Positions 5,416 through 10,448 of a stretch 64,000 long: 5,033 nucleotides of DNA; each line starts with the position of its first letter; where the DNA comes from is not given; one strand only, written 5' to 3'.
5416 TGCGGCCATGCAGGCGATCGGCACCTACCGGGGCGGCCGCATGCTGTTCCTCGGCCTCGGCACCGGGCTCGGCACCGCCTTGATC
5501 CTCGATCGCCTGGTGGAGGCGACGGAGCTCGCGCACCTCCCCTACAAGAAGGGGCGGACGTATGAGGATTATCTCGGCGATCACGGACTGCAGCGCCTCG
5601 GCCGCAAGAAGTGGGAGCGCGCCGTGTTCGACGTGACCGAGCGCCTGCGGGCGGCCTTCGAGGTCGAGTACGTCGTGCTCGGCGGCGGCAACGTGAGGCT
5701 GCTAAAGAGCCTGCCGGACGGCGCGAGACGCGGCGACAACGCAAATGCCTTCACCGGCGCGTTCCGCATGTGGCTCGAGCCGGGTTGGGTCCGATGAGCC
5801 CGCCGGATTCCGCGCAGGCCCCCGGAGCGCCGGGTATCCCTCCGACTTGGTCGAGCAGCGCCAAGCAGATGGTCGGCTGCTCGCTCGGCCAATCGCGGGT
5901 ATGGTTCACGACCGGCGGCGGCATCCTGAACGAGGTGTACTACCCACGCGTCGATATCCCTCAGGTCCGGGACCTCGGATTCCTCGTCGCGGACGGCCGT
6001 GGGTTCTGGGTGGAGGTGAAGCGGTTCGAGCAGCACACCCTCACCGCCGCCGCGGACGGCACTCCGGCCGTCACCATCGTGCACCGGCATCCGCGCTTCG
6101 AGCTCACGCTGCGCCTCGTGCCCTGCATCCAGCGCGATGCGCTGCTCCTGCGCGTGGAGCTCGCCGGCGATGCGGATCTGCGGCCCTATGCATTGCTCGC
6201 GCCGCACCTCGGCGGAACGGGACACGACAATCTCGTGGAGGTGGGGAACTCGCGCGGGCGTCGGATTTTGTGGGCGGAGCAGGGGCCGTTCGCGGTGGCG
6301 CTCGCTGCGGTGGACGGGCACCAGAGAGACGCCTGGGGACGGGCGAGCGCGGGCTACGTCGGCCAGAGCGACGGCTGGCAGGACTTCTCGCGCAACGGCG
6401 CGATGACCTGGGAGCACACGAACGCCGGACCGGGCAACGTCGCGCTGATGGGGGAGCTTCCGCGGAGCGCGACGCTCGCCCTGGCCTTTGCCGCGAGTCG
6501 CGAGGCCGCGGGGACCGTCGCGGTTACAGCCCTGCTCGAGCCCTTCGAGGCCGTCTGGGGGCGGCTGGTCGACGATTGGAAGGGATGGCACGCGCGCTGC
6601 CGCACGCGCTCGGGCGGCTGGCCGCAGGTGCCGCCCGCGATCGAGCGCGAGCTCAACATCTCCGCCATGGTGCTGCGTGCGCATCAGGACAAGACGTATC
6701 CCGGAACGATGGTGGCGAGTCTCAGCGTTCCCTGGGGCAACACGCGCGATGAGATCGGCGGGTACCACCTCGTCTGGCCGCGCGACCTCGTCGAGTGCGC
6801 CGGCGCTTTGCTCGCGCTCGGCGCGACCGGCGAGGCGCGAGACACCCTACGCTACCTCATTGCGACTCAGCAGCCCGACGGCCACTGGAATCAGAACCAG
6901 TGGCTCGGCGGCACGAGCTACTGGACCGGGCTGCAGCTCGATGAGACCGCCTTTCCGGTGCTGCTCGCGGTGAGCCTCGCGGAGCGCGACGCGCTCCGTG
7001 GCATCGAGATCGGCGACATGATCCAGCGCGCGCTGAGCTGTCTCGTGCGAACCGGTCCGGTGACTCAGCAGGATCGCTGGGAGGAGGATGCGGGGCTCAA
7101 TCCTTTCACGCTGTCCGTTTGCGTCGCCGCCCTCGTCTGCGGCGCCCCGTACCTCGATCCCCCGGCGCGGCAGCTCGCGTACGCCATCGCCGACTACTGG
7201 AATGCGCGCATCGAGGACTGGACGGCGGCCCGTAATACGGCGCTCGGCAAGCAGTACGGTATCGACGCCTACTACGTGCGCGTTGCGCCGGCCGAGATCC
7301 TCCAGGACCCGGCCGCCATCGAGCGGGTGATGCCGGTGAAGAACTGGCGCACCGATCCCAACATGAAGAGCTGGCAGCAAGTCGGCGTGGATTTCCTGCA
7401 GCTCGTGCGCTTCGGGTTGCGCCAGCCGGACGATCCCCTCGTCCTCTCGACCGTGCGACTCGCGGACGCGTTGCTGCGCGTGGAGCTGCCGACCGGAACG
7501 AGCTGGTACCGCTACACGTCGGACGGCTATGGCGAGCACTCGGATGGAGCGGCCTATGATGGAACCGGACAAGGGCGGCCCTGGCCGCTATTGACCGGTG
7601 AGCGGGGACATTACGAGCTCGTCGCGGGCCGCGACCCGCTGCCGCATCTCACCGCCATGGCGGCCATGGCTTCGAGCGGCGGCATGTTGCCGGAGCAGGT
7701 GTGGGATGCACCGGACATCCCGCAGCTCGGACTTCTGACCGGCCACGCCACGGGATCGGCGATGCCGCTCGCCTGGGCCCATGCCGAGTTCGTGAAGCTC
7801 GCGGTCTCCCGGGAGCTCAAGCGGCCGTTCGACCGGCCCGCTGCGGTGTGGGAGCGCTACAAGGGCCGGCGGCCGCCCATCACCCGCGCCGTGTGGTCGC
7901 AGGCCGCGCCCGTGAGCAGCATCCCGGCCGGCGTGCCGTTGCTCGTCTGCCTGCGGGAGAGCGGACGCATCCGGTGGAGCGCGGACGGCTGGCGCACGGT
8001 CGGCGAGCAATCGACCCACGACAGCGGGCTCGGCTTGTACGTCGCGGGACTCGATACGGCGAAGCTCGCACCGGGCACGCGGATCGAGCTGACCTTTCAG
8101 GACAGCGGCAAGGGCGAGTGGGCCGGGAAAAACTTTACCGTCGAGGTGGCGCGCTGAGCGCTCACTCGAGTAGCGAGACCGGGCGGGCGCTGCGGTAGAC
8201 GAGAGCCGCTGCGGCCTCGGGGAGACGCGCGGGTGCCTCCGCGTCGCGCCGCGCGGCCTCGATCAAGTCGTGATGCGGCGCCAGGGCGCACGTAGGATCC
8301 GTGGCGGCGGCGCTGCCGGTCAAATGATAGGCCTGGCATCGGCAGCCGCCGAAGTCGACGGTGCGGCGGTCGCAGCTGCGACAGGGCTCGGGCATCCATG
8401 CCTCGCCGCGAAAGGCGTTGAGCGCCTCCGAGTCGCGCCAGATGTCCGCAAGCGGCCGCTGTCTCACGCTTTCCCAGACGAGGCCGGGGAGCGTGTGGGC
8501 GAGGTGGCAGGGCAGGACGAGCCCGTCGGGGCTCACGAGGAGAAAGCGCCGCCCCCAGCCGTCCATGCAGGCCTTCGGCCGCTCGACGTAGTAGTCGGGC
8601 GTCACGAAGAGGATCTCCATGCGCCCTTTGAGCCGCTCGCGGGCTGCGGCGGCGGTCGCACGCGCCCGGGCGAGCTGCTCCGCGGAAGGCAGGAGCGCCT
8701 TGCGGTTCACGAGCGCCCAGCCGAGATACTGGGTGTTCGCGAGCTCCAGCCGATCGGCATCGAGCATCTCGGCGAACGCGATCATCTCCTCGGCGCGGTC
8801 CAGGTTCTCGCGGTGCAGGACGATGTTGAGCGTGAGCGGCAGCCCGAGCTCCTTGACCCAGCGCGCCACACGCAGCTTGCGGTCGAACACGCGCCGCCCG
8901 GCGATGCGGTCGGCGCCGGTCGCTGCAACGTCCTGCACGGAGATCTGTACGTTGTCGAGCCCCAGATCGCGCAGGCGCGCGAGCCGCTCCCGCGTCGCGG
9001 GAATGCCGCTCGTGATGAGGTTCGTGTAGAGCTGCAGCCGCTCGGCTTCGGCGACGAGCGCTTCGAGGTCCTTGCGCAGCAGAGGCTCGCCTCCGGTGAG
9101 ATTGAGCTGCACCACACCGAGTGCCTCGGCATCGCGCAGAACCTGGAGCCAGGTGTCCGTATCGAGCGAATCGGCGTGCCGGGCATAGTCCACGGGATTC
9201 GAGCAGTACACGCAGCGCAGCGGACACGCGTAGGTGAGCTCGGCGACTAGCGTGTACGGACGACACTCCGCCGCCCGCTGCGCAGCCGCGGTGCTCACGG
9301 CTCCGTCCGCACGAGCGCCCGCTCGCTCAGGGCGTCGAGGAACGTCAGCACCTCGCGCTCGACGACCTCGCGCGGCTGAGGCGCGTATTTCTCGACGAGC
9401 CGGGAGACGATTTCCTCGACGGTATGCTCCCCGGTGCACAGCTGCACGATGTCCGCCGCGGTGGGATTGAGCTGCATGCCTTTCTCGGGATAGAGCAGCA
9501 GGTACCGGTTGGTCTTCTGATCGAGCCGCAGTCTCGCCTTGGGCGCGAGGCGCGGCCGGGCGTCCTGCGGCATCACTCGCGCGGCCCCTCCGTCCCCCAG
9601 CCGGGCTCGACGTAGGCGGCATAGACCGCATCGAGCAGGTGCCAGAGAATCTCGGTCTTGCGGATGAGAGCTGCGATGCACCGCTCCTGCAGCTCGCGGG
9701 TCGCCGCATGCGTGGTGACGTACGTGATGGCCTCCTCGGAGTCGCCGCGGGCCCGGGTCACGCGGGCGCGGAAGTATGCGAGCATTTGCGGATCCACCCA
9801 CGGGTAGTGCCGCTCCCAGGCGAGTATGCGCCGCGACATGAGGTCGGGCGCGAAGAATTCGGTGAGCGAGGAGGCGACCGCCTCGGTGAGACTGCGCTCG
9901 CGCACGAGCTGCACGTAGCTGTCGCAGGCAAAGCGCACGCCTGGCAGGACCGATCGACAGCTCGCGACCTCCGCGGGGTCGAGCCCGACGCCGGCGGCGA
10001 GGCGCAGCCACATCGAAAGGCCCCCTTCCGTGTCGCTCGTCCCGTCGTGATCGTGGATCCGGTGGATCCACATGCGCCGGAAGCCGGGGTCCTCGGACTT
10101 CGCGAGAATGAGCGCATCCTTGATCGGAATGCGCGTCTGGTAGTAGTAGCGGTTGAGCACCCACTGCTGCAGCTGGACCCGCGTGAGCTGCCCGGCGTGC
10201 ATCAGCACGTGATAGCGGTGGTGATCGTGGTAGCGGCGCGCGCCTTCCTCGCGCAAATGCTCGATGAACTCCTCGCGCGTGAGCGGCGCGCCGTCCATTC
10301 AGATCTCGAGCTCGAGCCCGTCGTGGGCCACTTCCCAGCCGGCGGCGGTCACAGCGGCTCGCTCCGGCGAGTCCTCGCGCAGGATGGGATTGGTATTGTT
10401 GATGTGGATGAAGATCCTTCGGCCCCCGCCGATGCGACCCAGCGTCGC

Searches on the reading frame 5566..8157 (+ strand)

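Call 80: search_protein_families(library=pfam, proteins=[window:5566-8157:+], max_evalue=0.001)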
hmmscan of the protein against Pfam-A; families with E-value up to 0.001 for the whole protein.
window:5566-8157:+ (863 aa): 2 families
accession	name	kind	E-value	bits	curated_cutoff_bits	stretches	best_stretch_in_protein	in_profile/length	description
PF09137.17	Glucodextran_N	-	1.1e-78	264.9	24.1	1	85-342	1-262/263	Glucodextranase, domain N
PF00723.27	Glyco_hydro_15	-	5.3e-25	88.6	22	1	369-746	13-426/427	Glycosyl hydrolases family 15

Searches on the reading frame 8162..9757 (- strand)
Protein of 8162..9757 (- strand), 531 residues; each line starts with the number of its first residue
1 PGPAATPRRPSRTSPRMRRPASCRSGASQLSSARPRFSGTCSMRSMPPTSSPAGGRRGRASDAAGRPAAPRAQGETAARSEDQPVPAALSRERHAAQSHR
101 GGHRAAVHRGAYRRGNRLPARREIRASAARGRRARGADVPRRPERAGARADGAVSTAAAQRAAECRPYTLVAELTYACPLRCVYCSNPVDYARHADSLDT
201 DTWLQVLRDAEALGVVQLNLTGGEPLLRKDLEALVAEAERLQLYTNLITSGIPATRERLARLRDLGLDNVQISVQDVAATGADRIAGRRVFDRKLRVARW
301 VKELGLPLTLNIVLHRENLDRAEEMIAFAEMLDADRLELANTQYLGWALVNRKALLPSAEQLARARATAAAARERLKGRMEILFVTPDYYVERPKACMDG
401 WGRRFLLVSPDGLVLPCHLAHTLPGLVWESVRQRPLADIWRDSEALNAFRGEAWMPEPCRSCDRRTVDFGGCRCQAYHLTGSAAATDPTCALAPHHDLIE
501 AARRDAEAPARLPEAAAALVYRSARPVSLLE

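Call 80: search_protein_families(library=pfam, proteins=[window:8162-9757:-], max_evalue=0.001)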
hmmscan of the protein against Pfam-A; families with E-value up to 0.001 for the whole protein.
window:8162-9757:- (531 aa): 3 families
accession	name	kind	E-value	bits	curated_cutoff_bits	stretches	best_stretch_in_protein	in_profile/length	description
PF04055.27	Radical_SAM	-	1.1e-28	100.9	29.5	1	174-329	3-166/166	Radical SAM superfamily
PF13186.11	SPASM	-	6.6e-08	33.2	21.5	1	400-463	2-67/67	Iron-sulfur cluster-binding domain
PF13353.11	Fer4_12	-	0.00094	19.9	22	0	177-240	14-79/137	4Fe-4S single cluster domain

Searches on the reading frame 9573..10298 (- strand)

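Call 80: search_protein_families(library=pfam, proteins=[window:9573-10298:-], max_evalue=0.001)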
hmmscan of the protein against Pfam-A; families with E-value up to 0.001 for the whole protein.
window:9573-10298:- (241 aa): 1 family
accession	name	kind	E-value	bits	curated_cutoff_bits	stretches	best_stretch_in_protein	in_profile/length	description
PF03070.21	TENA_THI-4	-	8.1e-43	147.1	22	1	16-223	5-209/210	TENA/THI-4/PQQC family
